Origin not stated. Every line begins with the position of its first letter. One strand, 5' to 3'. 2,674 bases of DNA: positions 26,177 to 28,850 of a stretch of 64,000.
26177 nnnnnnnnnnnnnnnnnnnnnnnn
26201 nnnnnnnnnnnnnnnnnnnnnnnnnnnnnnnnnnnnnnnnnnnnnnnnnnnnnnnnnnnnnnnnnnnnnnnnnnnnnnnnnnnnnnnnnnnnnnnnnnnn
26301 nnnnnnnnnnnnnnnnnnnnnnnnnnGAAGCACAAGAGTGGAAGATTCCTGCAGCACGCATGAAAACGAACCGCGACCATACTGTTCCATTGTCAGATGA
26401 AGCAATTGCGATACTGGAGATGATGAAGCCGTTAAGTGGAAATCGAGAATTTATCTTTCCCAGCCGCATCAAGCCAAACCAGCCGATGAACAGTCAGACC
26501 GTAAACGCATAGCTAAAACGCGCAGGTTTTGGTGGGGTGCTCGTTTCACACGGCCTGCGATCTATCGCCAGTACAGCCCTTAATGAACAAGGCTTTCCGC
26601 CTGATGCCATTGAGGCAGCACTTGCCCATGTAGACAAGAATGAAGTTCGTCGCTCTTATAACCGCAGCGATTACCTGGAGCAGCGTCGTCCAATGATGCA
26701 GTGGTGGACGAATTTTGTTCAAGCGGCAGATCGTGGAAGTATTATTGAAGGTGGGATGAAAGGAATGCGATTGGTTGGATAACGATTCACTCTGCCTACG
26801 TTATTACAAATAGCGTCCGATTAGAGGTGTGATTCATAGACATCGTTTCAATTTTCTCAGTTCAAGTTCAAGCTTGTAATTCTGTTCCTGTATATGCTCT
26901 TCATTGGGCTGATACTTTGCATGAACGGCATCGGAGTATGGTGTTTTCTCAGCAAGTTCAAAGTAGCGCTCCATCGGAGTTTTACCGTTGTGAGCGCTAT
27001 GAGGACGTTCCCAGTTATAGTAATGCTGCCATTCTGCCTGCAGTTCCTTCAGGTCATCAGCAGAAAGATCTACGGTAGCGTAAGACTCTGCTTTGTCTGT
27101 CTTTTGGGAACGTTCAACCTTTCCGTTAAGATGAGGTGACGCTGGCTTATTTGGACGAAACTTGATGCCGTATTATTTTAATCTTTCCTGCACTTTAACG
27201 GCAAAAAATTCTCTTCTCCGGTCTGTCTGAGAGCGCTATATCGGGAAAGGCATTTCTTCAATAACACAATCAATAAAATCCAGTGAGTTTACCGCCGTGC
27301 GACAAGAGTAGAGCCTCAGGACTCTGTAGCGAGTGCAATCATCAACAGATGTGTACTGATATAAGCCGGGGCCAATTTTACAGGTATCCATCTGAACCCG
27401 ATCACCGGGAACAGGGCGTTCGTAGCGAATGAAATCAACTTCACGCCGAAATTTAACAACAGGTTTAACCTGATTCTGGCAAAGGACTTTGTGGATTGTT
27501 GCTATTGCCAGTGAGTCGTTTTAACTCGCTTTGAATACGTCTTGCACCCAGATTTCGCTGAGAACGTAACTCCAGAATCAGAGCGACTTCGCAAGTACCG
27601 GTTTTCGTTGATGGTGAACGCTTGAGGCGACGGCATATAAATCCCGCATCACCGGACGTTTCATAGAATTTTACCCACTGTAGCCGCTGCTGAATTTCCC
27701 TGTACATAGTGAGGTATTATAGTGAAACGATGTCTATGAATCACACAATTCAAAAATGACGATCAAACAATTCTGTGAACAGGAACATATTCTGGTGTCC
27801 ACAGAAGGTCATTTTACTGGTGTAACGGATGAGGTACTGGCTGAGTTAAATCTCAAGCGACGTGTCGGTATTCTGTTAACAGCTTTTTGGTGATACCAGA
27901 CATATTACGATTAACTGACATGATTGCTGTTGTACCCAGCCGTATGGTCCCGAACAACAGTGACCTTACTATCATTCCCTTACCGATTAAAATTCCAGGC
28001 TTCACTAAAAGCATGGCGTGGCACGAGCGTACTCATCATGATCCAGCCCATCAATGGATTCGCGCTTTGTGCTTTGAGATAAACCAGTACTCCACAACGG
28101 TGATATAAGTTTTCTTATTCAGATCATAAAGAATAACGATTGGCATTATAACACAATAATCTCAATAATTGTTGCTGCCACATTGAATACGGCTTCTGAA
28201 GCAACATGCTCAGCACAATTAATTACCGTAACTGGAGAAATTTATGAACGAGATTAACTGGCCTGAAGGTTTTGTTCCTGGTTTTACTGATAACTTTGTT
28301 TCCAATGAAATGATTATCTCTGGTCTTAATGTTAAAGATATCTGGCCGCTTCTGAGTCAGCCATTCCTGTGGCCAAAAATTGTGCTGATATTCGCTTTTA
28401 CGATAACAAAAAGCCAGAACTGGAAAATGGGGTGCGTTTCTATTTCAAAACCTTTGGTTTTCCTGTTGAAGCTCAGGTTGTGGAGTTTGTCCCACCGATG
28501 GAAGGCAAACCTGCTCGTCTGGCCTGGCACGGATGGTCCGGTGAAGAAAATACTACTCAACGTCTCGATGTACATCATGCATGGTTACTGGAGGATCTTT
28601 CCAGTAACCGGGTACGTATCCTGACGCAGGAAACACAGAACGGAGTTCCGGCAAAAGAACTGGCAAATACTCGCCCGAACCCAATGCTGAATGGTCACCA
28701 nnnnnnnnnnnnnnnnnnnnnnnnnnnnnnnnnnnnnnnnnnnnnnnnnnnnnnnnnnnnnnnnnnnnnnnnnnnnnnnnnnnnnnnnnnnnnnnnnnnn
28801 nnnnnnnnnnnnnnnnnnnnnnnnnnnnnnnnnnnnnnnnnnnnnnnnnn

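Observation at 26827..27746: Decayed IS with intact perfect 24-bp terminal inverted repeats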

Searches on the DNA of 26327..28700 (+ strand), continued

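Call 48: get_annotated_region(hit=H23, flank=300)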
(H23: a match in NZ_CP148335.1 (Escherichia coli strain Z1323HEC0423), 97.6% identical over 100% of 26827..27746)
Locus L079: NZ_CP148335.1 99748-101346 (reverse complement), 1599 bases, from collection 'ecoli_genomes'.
description: Escherichia coli strain Z1323HEC0423 plasmid pZ1323HEC0423-2, complete sequence
organism: Escherichia coli strain Z1323HEC0423 (NCBI taxid 562)
replicon: plasmid pZ1323HEC0423-2; assembly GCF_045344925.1
host: Homo sapiens; source: -; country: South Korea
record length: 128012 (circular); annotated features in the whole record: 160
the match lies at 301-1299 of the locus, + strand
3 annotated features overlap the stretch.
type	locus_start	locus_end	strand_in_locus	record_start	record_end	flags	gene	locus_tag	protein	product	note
CDS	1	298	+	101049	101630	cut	espT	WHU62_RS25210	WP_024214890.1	T3SS effector guanine exchange factor EspT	-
CDS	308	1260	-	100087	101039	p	-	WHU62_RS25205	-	IS481 family transposase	frameshifted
CDS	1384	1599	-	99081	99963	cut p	-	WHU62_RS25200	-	T3SS effector protein NleH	frameshifted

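Call 49: get_annotated_region(hit=H25, flank=300)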
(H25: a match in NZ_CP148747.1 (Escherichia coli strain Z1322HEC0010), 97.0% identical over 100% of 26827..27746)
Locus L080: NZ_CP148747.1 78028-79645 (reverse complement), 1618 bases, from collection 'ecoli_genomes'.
description: Escherichia coli strain Z1322HEC0010 plasmid pZ1322HEC0010-2, complete sequence
organism: Escherichia coli strain Z1322HEC0010 (NCBI taxid 562)
replicon: plasmid pZ1322HEC0010-2; assembly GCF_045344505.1
host: Homo sapiens; source: -; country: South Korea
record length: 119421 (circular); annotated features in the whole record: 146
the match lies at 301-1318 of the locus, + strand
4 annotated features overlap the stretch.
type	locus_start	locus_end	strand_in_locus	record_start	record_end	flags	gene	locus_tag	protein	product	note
CDS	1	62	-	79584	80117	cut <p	-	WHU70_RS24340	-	resolvase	internal stop; incomplete; partial in the middle of a contig; missing N-terminus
CDS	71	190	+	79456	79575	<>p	-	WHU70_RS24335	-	hypothetical protein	incomplete; partial in the middle of a contig; missing N-terminus and C-terminus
CDS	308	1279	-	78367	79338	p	-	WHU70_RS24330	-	IS481 family transposase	internal stop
CDS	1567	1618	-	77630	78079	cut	bfpL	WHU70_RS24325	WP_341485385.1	bundle-forming pilus assembly protein BfpL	-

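Call 50: get_annotated_region(hit=H20, flank=300)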
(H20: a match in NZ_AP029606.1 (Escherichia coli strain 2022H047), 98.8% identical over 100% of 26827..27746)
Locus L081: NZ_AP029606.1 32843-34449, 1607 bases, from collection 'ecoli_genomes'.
description: Escherichia coli strain 2022H047 plasmid p2022H047-1, complete sequence
organism: Escherichia coli strain 2022H047 (NCBI taxid 562)
replicon: plasmid p2022H047-1; assembly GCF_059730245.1
host: Homo sapiens; source: feces; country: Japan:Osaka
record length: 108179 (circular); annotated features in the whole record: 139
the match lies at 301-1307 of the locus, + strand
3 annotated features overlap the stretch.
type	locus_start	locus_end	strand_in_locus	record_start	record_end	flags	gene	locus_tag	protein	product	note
CDS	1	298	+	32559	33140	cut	espT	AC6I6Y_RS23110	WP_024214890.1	T3SS effector guanine exchange factor EspT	-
CDS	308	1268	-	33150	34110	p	-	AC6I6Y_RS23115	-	IS481 family transposase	frameshifted; internal stop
CDS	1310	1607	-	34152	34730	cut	-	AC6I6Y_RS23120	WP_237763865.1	hypothetical protein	-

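Call 52: search_dna_similar(query=window:27476-27555:+, collection=ecoli_genomes, mode=near, max_rows=60)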
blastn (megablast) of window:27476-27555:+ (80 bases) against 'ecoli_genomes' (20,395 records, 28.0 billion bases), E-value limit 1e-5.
Records with a match: 641; places in all: 650; records where one place covers at least 80% of the query: 572.
Genomes with a match: 634 of 5426; with a place that covers at least 80% of the query: 565. Places per genome that has any: lowest 1, median 1, highest 3. On chromosomes: 632 places; on plasmids: 18.
Best place of each record, by identity: >=99% 88; 95-99% 4; 80-90% 549.
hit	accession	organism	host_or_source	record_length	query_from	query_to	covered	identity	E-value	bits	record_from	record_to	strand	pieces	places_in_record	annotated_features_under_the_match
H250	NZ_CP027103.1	Escherichia coli strain RM14723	dog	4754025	1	80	100%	100.0%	2e-33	148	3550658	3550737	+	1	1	integrase core domain-containing protein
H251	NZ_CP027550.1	Escherichia coli strain 2015C-4136CT1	Homo sapiens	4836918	1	80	100%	100.0%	2e-33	148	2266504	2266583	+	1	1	integrase core domain-containing protein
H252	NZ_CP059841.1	Escherichia coli strain E2348/69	Homo sapiens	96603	1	80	100%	100.0%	2e-33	148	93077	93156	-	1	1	IS481 family transposase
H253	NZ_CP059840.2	Escherichia coli strain E2348/69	Homo sapiens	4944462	1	80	100%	100.0%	2e-33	148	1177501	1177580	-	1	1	integrase core domain-containing protein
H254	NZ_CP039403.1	Escherichia coli strain 382634_2f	Homo sapiens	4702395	1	80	100%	100.0%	2e-33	148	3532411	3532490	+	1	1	integrase core domain-containing protein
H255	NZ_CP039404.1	Escherichia coli strain 377323_2f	Homo sapiens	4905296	1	80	100%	100.0%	2e-33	148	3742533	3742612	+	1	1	integrase core domain-containing protein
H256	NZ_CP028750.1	Escherichia coli strain A25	monkey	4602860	1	80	100%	100.0%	2e-33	148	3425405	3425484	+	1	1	integrase core domain-containing protein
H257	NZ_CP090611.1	Escherichia coli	pig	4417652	1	80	100%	100.0%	2e-33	148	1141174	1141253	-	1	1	integrase core domain-containing protein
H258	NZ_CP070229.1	Escherichia coli strain EC12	Homo sapiens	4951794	1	80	100%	100.0%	2e-33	148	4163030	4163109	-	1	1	integrase core domain-containing protein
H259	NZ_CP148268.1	Escherichia coli strain Z1323PEC0014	Dog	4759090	1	80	100%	100.0%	2e-33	148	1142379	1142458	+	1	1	integrase core domain-containing protein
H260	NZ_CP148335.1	Escherichia coli strain Z1323HEC0423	Homo sapiens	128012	1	80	100%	100.0%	2e-33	148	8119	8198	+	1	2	IS481 family transposase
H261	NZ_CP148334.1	Escherichia coli strain Z1323HEC0423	Homo sapiens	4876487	1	80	100%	100.0%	2e-33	148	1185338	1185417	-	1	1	integrase core domain-containing protein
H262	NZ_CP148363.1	Escherichia coli strain Z1323HEC0355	Homo sapiens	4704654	1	80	100%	100.0%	2e-33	148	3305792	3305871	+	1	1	integrase core domain-containing protein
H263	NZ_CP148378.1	Escherichia coli strain Z1323HEC0067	Homo sapiens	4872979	1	80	100%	100.0%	2e-33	148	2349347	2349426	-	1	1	integrase core domain-containing protein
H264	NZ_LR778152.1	Escherichia coli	water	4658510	1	80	100%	100.0%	2e-33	148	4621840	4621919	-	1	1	integrase core domain-containing protein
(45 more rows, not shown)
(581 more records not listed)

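Call 53: get_annotated_region(hit=H260, flank=1500)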
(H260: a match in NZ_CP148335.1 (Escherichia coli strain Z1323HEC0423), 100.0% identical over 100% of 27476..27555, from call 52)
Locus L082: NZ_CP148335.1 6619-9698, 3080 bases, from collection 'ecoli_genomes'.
description: Escherichia coli strain Z1323HEC0423 plasmid pZ1323HEC0423-2, complete sequence
organism: Escherichia coli strain Z1323HEC0423 (NCBI taxid 562)
replicon: plasmid pZ1323HEC0423-2; assembly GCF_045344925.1
host: Homo sapiens; source: -; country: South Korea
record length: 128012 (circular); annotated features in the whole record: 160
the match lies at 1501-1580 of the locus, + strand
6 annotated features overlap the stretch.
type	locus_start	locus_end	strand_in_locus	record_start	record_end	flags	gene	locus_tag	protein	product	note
CDS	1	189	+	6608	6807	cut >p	-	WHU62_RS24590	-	IS3 family transposase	frameshifted; incomplete; partial in the middle of a contig; missing C-terminus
CDS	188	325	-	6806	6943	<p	-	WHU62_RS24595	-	transposase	incomplete; partial in the middle of a contig; missing C-terminus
CDS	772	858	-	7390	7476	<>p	-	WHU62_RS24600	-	Tn3 family transposase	incomplete; partial in the middle of a contig; missing N-terminus and C-terminus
CDS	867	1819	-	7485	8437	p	-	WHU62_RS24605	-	IS481 family transposase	frameshifted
CDS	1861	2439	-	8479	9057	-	-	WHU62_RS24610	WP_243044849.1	hypothetical protein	-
CDS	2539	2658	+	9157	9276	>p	-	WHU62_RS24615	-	resolvase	incomplete; partial in the middle of a contig; missing C-terminus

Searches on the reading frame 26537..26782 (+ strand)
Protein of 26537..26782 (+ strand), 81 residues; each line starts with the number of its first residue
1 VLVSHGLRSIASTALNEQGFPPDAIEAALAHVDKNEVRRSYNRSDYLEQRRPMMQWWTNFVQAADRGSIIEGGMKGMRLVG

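Call 31: search_protein_families(library=pfam, proteins=[window:26537-26782:+], max_evalue=0.01)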
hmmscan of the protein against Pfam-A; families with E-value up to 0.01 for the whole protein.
window:26537-26782:+ (81 aa): 1 family
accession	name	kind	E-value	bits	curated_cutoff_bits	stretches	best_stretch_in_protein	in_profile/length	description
PF00589.27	Phage_integrase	-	3.7e-08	33.8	27.1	1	3-46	128-170/172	Phage integrase family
